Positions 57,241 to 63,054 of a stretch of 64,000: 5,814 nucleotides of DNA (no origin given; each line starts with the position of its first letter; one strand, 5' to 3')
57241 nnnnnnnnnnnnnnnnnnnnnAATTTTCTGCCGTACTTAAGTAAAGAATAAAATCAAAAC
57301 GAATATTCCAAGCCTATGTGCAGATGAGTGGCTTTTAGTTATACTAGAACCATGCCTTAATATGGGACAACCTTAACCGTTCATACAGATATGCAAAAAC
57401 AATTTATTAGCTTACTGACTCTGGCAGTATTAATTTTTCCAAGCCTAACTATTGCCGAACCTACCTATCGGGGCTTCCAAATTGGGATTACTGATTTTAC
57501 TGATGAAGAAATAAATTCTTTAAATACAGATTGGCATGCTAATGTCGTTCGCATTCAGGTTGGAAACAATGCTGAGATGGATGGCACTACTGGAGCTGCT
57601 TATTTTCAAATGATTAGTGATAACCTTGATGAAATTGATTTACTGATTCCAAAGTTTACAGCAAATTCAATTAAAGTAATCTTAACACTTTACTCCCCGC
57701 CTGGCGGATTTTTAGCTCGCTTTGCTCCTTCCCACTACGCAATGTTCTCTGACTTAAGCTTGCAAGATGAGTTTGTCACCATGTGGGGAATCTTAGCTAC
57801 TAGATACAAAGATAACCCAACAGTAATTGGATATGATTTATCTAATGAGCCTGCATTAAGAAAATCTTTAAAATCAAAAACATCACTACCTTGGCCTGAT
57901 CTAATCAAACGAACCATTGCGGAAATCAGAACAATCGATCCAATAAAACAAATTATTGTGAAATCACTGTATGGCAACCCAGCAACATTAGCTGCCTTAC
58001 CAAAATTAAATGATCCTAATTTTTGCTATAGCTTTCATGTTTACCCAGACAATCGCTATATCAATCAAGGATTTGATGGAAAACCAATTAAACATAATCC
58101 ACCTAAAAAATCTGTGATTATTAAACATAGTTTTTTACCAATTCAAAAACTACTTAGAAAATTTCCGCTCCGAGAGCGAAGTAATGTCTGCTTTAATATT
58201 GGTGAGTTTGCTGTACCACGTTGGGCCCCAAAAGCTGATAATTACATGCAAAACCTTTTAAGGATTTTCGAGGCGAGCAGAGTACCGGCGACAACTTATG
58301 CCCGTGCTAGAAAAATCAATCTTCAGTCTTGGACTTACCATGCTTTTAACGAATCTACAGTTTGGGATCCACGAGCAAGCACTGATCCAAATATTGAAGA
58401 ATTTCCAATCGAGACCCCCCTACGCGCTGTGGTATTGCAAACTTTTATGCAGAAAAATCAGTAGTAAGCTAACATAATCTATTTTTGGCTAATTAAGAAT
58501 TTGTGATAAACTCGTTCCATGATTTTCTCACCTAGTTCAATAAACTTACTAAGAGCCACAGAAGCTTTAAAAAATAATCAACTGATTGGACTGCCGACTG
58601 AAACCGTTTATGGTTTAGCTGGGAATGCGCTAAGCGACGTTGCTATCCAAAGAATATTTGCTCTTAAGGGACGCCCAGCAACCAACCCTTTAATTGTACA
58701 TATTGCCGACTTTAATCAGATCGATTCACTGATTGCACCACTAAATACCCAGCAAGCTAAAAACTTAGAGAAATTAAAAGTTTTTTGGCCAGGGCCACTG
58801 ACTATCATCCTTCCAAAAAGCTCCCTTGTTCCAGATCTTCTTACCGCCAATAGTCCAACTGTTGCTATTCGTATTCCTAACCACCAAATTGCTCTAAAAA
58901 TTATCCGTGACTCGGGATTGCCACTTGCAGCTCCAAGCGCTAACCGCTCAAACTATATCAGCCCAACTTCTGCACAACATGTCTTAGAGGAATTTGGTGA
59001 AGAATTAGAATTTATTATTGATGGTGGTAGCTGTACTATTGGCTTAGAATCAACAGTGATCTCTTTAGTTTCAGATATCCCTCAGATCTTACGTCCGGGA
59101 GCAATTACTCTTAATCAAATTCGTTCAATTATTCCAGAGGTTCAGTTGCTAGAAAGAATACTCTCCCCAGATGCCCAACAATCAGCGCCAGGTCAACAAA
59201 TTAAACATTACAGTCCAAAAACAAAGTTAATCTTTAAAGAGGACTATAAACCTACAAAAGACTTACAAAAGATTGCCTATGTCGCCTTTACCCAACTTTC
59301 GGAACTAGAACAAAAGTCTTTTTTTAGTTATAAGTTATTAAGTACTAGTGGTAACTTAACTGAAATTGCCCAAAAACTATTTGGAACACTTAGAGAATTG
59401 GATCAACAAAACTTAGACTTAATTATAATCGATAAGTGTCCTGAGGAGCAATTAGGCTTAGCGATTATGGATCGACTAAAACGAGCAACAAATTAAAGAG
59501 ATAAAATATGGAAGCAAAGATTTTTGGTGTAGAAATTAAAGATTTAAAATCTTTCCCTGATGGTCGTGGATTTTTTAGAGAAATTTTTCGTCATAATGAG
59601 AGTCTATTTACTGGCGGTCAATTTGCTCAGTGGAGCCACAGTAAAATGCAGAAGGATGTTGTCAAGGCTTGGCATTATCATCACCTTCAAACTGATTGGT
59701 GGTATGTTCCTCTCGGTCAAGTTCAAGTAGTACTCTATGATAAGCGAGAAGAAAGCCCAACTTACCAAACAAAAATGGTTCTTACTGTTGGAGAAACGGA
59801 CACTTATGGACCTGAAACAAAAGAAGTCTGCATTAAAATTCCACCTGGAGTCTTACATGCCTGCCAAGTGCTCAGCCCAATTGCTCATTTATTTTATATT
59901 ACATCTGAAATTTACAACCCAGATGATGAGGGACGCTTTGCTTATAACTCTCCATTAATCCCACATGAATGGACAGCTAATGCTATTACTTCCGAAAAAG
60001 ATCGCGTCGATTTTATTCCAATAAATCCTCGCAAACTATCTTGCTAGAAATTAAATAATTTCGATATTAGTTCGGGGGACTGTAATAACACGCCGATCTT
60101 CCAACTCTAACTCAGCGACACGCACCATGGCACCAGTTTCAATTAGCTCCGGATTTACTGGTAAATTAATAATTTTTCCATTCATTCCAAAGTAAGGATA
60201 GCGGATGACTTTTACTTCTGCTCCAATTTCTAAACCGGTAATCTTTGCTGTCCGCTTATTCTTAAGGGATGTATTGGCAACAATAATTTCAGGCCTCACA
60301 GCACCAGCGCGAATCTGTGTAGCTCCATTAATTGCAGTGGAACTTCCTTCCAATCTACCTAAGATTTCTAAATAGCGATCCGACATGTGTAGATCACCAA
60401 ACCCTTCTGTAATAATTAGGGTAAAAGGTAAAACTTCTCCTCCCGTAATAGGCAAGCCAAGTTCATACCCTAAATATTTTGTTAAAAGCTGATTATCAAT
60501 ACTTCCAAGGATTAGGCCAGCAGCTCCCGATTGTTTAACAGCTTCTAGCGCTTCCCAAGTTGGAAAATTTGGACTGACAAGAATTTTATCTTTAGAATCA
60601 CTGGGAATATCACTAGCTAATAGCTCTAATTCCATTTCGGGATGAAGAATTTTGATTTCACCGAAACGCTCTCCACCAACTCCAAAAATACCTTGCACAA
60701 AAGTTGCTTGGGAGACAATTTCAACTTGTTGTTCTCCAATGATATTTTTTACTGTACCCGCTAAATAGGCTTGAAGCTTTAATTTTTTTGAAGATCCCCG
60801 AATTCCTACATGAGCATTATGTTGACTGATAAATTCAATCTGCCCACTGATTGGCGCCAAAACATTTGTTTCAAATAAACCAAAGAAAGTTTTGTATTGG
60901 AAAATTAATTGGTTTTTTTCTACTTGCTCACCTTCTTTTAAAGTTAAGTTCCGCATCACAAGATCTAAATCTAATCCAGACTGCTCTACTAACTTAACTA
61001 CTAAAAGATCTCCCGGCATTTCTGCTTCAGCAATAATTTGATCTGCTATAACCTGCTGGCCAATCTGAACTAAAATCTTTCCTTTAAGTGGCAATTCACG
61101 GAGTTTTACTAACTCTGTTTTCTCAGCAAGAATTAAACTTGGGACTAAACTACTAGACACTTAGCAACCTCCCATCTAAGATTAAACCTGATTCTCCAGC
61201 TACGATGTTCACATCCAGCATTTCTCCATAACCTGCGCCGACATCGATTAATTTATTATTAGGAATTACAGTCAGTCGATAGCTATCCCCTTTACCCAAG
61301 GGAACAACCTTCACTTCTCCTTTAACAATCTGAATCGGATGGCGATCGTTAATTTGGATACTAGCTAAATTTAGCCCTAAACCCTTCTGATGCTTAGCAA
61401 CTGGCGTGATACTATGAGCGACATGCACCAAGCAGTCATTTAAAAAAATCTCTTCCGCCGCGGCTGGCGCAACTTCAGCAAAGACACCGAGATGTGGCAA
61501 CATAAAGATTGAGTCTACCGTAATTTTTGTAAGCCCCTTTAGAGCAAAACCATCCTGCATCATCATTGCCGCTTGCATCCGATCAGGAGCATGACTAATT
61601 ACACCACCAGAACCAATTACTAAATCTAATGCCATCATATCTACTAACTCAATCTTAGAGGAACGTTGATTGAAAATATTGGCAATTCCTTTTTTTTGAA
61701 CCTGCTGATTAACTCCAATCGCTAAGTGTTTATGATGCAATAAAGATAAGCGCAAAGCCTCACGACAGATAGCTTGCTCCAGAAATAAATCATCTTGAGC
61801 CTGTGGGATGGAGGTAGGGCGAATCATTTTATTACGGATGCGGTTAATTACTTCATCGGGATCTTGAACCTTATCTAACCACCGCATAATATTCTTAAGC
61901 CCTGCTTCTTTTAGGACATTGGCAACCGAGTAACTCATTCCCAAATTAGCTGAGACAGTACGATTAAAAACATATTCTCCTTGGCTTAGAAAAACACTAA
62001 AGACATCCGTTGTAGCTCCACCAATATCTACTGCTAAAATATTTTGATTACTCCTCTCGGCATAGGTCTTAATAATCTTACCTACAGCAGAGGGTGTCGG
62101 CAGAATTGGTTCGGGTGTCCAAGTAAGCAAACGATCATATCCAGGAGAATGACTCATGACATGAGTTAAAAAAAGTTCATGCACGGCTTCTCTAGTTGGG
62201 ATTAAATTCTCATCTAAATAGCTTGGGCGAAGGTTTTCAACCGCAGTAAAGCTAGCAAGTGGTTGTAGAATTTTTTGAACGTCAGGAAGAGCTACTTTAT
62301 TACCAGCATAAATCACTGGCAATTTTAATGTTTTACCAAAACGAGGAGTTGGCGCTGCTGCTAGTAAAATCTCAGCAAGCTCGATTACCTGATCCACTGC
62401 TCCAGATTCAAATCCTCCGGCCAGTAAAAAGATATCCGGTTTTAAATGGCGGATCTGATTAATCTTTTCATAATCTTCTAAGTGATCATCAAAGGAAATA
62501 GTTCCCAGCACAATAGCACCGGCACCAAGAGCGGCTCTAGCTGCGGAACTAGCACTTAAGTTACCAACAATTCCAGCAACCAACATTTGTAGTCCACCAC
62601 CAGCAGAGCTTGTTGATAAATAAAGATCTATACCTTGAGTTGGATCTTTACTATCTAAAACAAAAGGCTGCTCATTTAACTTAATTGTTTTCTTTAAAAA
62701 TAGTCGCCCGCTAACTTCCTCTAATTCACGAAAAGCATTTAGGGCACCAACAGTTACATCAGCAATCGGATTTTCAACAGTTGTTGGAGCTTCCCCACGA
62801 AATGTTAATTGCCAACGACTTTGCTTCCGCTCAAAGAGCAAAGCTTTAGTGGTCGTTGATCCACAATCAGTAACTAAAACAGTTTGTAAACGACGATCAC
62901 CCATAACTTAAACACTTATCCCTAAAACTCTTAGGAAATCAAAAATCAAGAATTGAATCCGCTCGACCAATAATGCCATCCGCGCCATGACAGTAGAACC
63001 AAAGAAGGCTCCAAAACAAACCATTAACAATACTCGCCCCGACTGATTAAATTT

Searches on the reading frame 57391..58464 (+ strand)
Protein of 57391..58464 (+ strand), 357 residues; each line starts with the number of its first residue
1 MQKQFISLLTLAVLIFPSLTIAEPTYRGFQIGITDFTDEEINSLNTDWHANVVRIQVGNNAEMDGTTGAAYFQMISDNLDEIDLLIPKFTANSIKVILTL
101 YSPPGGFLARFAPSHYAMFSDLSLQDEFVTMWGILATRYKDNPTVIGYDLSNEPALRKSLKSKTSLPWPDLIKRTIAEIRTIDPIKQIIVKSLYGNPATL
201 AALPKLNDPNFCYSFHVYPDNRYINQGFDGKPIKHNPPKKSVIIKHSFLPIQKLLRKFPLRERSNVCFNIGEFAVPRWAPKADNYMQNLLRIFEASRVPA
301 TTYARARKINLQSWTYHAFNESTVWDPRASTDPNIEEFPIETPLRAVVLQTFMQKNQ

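Call 104: search_protein_families(library=pfam, proteins=[window:57391-58464:+], max_evalue=0.0001)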
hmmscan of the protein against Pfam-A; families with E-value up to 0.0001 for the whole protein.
window:57391-58464:+ (357 aa): 1 family
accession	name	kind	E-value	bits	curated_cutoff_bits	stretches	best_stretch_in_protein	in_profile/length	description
PF00150.24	Cellulase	-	2.2e-20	73.7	23.5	1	34-237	19-206/272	Cellulase (glycosyl hydrolase family 5)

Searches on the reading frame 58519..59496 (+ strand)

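Call 104: search_protein_families(library=pfam, proteins=[window:58519-59496:+], max_evalue=0.0001)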
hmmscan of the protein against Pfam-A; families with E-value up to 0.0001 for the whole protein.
window:58519-59496:+ (325 aa): 2 families
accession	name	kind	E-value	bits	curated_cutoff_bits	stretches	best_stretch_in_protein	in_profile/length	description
PF01300.24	Sua5_yciO_yrdC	-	1.6e-55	187.8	25.1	1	15-194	1-178/178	Telomere recombination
PF03481.19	Sua5_C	-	2.2e-25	90.2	22.9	1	196-323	1-134/136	Threonylcarbamoyl-AMP synthase, C-terminal domain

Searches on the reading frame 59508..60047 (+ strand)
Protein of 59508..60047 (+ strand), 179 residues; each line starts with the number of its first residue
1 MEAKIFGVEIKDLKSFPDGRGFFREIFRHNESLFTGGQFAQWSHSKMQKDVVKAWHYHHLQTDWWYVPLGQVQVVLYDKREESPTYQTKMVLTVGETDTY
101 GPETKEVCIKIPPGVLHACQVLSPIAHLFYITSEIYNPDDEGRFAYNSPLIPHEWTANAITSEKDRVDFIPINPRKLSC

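Call 104: search_protein_families(library=pfam, proteins=[window:59508-60047:+], max_evalue=0.0001)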
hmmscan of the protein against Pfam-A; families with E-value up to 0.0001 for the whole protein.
window:59508-60047:+ (179 aa): 1 family
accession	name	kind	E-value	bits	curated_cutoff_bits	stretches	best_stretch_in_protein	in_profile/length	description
PF00908.23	dTDP_sugar_isom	-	5.6e-24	85.2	27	1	3-166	2-161/168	dTDP-4-dehydrorhamnose 3,5-epimerase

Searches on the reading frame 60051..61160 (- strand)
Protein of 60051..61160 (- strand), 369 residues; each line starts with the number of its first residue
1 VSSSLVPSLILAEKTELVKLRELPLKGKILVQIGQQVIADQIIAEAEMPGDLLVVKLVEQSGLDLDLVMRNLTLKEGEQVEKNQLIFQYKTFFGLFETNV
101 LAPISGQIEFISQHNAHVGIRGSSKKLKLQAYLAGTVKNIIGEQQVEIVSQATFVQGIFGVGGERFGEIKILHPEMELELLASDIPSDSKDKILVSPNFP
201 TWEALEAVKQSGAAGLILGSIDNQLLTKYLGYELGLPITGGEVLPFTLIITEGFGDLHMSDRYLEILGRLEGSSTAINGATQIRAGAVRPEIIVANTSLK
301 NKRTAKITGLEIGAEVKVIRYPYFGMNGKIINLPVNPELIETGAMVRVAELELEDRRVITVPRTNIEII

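Call 104: search_protein_families(library=pfam, proteins=[window:60051-61160:-], max_evalue=0.0001)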
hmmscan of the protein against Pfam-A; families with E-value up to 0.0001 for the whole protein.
window:60051-61160:- (369 aa): 1 family
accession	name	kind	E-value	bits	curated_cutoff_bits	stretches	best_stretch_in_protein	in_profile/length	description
PF13375.12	RnfC_N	-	3.5e-05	24.2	25.6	0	73-117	45-86/101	RnfC Barrel sandwich hybrid domain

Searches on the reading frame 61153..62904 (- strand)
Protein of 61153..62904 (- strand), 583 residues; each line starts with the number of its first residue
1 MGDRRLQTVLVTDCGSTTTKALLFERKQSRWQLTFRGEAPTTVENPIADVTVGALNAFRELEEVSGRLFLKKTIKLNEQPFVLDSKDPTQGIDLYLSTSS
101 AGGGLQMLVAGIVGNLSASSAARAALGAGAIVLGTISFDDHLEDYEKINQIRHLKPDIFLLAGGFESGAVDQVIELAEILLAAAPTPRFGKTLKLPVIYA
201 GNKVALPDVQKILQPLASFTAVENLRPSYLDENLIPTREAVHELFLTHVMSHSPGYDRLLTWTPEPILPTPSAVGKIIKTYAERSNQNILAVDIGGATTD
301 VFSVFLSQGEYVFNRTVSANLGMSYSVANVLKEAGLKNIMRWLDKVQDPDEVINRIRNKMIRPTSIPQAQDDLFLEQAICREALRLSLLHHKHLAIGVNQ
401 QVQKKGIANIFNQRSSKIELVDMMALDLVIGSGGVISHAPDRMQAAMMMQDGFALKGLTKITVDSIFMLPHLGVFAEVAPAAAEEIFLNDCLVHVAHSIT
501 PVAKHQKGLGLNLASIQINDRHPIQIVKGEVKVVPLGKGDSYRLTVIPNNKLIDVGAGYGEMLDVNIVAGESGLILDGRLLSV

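Call 104: search_protein_families(library=pfam, proteins=[window:61153-62904:-], max_evalue=0.0001)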
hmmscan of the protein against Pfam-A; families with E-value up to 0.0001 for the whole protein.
window:61153-62904:- (583 aa): 1 family
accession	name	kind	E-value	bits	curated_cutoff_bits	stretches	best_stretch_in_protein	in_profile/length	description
PF13941.12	MutL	-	3.7e-111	372.5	27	1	9-490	1-449/450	MutL protein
